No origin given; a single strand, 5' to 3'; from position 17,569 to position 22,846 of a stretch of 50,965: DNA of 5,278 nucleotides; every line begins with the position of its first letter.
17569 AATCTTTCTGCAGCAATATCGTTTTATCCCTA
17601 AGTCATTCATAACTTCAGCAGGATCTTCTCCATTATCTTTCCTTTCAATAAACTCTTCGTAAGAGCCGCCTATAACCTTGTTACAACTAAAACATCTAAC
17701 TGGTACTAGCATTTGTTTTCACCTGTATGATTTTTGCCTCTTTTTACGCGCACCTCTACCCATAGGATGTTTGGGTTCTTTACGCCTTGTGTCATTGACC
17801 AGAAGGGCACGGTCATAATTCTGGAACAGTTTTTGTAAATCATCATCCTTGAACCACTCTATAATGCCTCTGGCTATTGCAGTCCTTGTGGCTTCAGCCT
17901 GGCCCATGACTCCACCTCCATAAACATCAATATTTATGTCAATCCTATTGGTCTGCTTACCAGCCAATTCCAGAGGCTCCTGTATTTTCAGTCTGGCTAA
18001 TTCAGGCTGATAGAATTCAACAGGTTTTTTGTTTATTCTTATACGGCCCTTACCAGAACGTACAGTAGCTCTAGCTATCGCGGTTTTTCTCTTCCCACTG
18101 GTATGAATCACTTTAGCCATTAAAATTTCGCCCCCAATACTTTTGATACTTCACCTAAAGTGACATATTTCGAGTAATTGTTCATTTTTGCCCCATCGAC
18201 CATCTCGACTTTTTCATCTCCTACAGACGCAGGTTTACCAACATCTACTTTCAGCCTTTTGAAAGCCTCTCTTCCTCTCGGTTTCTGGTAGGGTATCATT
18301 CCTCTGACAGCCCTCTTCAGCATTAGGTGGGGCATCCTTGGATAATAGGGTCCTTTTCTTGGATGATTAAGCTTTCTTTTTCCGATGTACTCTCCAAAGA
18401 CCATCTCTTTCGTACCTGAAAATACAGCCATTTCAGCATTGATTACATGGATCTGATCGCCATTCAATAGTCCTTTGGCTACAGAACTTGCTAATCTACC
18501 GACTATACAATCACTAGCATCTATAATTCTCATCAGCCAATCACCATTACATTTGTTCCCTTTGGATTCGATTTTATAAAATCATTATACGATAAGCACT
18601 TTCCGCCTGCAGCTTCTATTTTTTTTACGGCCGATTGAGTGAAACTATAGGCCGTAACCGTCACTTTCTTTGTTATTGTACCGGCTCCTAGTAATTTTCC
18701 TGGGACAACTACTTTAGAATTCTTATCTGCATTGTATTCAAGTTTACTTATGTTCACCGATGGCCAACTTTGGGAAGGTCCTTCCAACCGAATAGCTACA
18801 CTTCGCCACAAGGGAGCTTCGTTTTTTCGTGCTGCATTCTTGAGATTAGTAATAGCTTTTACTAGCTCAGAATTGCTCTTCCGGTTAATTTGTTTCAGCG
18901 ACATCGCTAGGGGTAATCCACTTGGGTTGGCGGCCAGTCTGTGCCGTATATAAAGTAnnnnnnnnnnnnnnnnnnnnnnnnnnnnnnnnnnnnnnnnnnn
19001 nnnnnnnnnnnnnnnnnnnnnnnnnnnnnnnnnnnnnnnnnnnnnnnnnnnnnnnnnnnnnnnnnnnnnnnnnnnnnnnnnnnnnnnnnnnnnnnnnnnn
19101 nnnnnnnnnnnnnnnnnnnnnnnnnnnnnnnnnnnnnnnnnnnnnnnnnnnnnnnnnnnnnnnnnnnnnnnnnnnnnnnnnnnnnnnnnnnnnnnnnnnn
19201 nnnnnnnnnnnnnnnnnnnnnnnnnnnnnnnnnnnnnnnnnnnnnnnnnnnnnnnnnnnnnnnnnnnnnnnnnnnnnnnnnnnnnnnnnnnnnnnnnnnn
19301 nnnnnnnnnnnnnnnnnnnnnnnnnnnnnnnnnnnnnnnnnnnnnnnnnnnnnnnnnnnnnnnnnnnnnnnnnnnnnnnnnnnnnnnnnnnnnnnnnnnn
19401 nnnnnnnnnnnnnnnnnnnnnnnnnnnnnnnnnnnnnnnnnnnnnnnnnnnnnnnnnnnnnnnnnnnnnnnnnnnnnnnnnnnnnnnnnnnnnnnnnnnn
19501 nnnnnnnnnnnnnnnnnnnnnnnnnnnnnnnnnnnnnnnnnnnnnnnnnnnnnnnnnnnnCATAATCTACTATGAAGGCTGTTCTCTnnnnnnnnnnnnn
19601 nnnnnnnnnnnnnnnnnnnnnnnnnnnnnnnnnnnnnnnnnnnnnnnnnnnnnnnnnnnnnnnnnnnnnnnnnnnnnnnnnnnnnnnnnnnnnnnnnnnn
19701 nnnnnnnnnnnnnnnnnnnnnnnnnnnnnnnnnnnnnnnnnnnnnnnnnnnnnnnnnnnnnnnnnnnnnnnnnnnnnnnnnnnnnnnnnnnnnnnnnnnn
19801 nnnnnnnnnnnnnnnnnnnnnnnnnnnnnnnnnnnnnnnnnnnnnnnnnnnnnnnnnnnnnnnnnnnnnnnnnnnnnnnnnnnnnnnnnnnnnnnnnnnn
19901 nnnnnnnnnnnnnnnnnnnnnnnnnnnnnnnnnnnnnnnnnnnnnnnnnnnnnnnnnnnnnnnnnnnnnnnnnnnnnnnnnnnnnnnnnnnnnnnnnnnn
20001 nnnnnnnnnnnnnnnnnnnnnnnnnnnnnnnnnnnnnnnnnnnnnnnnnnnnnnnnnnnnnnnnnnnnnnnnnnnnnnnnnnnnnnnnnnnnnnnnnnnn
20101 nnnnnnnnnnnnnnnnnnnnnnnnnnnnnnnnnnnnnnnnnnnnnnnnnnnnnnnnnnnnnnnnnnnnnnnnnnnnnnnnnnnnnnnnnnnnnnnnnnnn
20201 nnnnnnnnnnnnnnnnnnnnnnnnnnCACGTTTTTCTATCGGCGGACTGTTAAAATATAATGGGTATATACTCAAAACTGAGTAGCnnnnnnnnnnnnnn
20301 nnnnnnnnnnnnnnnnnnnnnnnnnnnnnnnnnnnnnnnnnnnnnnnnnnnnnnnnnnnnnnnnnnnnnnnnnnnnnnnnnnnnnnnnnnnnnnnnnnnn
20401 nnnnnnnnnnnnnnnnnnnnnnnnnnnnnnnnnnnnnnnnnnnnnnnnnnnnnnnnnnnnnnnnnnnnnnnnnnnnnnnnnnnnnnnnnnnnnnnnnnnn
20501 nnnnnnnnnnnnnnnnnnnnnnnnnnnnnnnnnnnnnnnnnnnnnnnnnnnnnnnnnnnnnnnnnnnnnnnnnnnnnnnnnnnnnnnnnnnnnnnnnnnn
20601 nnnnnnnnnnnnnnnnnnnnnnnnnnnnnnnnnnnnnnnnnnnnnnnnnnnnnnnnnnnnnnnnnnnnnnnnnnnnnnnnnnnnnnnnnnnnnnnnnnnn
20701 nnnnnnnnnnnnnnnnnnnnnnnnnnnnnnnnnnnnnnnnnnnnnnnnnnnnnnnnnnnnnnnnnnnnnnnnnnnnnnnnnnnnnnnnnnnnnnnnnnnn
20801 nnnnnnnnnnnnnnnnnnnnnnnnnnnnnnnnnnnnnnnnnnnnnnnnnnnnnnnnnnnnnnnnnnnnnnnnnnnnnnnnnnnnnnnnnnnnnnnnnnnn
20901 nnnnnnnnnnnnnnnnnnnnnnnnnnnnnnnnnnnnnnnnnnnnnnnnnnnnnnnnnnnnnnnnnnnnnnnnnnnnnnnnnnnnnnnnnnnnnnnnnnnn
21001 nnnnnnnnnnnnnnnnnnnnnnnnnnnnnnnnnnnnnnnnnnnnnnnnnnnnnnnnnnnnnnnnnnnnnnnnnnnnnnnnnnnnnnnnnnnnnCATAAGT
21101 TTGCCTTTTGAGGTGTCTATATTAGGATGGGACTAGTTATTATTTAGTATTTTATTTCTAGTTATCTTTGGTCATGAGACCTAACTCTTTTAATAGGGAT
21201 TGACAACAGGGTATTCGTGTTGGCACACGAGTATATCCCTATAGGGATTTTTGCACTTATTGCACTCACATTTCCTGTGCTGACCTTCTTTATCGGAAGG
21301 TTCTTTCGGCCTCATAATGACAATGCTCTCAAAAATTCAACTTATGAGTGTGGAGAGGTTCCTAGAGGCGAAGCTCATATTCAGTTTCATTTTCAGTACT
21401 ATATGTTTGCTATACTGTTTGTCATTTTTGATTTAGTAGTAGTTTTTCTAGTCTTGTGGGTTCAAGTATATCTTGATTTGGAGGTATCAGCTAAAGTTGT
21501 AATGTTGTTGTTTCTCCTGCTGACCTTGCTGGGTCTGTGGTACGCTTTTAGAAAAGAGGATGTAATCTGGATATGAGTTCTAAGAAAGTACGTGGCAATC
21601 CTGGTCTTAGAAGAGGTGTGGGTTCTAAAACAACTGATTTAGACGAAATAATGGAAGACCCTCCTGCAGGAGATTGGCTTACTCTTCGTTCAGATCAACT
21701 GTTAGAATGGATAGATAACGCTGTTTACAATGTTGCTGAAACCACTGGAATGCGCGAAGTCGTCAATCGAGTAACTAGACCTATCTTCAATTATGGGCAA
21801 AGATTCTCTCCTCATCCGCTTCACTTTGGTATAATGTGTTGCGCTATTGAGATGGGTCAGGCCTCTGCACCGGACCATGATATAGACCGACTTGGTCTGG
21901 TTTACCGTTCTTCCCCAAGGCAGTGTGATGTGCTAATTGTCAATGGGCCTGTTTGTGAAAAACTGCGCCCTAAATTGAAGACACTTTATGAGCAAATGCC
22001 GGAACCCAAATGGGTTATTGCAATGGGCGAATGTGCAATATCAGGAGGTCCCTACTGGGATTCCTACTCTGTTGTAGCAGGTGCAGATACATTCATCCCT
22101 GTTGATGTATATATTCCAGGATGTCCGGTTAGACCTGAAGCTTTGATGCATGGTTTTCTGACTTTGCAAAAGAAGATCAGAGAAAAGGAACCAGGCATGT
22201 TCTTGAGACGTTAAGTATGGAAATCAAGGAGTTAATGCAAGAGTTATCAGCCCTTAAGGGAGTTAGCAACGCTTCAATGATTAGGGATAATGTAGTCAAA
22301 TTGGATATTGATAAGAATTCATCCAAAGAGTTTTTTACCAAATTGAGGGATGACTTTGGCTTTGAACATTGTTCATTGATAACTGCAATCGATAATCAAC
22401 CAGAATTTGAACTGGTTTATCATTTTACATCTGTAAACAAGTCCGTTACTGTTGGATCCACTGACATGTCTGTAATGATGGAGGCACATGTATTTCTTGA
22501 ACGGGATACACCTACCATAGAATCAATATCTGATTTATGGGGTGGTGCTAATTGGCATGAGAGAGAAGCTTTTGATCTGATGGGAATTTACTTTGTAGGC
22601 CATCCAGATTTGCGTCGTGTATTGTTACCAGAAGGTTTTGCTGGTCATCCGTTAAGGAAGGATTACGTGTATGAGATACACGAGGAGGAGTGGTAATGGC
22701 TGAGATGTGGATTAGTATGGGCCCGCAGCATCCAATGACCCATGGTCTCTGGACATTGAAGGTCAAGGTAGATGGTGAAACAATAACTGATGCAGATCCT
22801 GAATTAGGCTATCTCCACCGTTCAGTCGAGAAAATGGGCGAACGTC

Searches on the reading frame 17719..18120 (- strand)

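Call 24: search_protein_families(library=pfam, proteins=[window:17719-18120:-], max_evalue=0.001)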
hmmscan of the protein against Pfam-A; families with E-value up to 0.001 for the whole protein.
window:17719-18120:- (133 aa): 1 family
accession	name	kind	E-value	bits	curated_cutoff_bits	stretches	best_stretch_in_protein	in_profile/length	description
PF00380.25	Ribosomal_S9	-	4.9e-39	134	22.5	1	9-133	1-121/121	Ribosomal protein S9/S16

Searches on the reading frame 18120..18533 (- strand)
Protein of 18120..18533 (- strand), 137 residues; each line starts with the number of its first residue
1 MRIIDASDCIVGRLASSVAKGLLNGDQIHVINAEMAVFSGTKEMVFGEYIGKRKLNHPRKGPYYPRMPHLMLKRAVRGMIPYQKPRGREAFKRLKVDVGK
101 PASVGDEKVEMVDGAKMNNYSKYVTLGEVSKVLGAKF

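Call 24: search_protein_families(library=pfam, proteins=[window:18120-18533:-], max_evalue=0.001)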
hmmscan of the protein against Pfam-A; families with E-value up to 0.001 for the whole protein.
window:18120-18533:- (137 aa): 1 family
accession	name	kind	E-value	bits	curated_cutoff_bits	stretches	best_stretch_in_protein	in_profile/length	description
PF00572.24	Ribosomal_L13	-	2e-17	63.9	23.8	1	3-100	5-116/119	Ribosomal protein L13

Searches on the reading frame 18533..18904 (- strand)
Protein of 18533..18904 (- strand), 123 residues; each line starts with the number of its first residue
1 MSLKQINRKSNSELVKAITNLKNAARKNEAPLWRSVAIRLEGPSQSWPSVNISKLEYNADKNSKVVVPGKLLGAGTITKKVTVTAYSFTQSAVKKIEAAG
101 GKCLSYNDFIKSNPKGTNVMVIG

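Call 24: search_protein_families(library=pfam, proteins=[window:18533-18904:-], max_evalue=0.001)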
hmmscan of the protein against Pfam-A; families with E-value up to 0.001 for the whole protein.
window:18533-18904:- (123 aa): 2 families
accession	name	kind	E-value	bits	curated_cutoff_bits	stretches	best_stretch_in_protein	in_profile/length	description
PF00828.25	Ribosomal_L27A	-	1.3e-11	45.2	21.5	1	69-103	37-71/72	Ribosomal proteins 50S-L15, 50S-L18e, 60S-L27A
PF17135.9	Ribosomal_L18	-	1.3e-09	38.1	28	1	8-122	18-139/188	Ribosomal protein 60S L18 and 50S L18e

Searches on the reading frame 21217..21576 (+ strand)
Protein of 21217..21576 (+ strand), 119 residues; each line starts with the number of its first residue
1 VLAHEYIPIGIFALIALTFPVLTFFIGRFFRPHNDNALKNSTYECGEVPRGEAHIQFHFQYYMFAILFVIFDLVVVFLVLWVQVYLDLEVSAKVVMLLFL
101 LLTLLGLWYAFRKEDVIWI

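Call 7: search_protein_families(library=ncbifam, proteins=[window:21217-21576:+], max_evalue=0.00001)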
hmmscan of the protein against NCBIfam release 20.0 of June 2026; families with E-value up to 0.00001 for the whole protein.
window:21217-21576:+ (119 aa): 8 families
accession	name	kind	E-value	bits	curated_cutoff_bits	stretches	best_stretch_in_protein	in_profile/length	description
NF005839.0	PRK07756.1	equivalog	1e-28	100.1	163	1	4-118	7-121/122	NADH-quinone oxidoreductase subunit A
NF005922.0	PRK07928.1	equivalog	8.5e-18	64.9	155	1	5-118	3-118/119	NADH-quinone oxidoreductase subunit A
NF006303.0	PRK08489.1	equivalog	2.3e-16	60.5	145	1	4-118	8-125/129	NAD(P)H-quinone oxidoreductase subunit 3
NF004729.0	PRK06073.1-5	equivalog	1.9e-10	40.8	94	1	11-104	17-113/134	NADH dehydrogenase subunit A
NF005022.0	PRK06432.1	equivalog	1e-09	38.5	164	1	40-119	71-150/151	NADH dehydrogenase subunit A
NF004726.0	PRK06073.1-1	equivalog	8e-09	35.6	150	1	9-115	12-120/129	NADH dehydrogenase subunit A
NF004727.0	PRK06073.1-2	equivalog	1.6e-08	34.7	101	1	9-103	7-100/120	NADH dehydrogenase subunit A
NF004728.0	PRK06073.1-4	equivalog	7.2e-08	32.6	124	1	21-116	22-121/129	NADH dehydrogenase subunit A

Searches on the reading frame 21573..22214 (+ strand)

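Call 7: search_protein_families(library=ncbifam, proteins=[window:21573-22214:+], max_evalue=0.00001)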
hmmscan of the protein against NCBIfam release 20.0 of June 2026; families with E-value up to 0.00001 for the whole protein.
window:21573-22214:+ (213 aa): 12 families
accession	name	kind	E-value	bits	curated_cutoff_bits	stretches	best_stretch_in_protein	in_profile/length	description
NF005012.1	PRK06411.1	subfamily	8e-60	201.1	116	1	56-206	12-162/166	NADH-quinone oxidoreductase subunit NuoB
TIGR01957.1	nuoB_fam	subfamily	1.4e-56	190.5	142.7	1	69-204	8-144/145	NADH-quinone oxidoreductase subunit B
NF011394.0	PRK14819.1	equivalog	4.1e-55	187.2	312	1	68-204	21-158/264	NADH-quinone oxidoreductase subunit B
NF009808.0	PRK13292.1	equivalog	1.7e-48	165.1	1156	1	61-206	8-153/791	NADH-quinone oxidoreductase subunit B/C/D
NF011388.0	PRK14813.1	equivalog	5.2e-47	160.1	294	1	63-207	13-158/189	NADH dehydrogenase subunit B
NF011391.0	PRK14816.1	equivalog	1.6e-46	158.4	283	1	58-203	33-178/196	NADH-quinone oxidoreductase subunit B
NF011390.0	PRK14815.1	equivalog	2e-46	157.6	281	1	62-208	17-163/183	NADH dehydrogenase subunit B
NF011393.0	PRK14818.1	equivalog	7.9e-45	152.5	255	1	67-205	20-158/173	NADH dehydrogenase subunit B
NF011395.0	PRK14820.1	equivalog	3.5e-40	137.7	263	1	76-204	31-159/180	NADH-quinone oxidoreductase subunit B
NF011392.0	PRK14817.1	equivalog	1.3e-38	132.5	271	1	74-206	32-164/182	NADH-quinone oxidoreductase subunit B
NF011389.0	PRK14814.1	equivalog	2.4e-36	125.3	285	1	71-205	26-160/186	NADH dehydrogenase subunit B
TIGR03294.1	FrhG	equivalog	5.3e-07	29.6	245.5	1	117-198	50-140/228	coenzyme F420 hydrogenase subunit gamma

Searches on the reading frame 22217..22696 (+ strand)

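Call 7: search_protein_families(library=ncbifam, proteins=[window:22217-22696:+], max_evalue=0.00001)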
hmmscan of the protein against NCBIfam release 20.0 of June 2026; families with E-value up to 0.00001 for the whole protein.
window:22217-22696:+ (159 aa): 17 families
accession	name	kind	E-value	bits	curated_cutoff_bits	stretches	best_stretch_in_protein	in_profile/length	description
TIGR01961.1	NuoC_fam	subfamily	1.6e-32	112.6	122.45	1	29-151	3-119/122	NADH (or F420H2) dehydrogenase, subunit C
NF005832.0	PRK07735.1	equivalog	1.1e-29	104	431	1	41-151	323-424/430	NADH-quinone oxidoreductase subunit C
NF004737.0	PRK06074.2-4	equivalog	2.7e-28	98.8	144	1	31-151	18-125/150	NADH-quinone oxidoreductase subunit C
NF009141.0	PRK12494.1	equivalog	1.1e-27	97.1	175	1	25-151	42-164/175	NAD(P)H-quinone oxidoreductase subunit J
NF004735.0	PRK06074.2-2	equivalog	2.1e-26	92.7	176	1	4-150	4-146/158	NADH-quinone oxidoreductase subunit C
NF040611.1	F420_dehyd_FpoC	exception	4.7e-26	91.6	220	1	5-150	5-146/158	F420H2 dehydrogenase subunit FpoC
NF004730.0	PRK06074.1-1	equivalog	7e-24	84.8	193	1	6-150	8-156/200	NADH-quinone oxidoreductase subunit C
NF004733.0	PRK06074.1-5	equivalog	2.2e-23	83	225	1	7-151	10-150/203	NADH-quinone oxidoreductase subunit C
NF005856.0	PRK07785.1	equivalog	7.5e-23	81.6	224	1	13-150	89-222/246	NADH-quinone oxidoreductase subunit C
NF006304.0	PRK08491.1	equivalog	2.1e-22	79.9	228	1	10-151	43-175/263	NADH-quinone oxidoreductase subunit C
NF009808.0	PRK13292.1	equivalog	3.7e-22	78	1156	1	40-151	262-374/791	NADH-quinone oxidoreductase subunit B/C/D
NF004732.0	PRK06074.1-4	equivalog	5.5e-22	78.7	376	1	95-150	140-195/250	NADH-quinone oxidoreductase subunit C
NF004734.0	PRK06074.2-1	equivalog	2.1e-19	70.1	169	1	4-151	6-150/164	NADH-quinone oxidoreductase subunit C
NF008728.0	PRK11742.1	equivalog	3.8e-19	68.5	840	1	61-153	90-175/598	NADH-quinone oxidoreductase subunit C/D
NF004736.0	PRK06074.2-3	equivalog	1.4e-12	47.6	239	1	6-150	21-157/183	NADH-quinone oxidoreductase subunit C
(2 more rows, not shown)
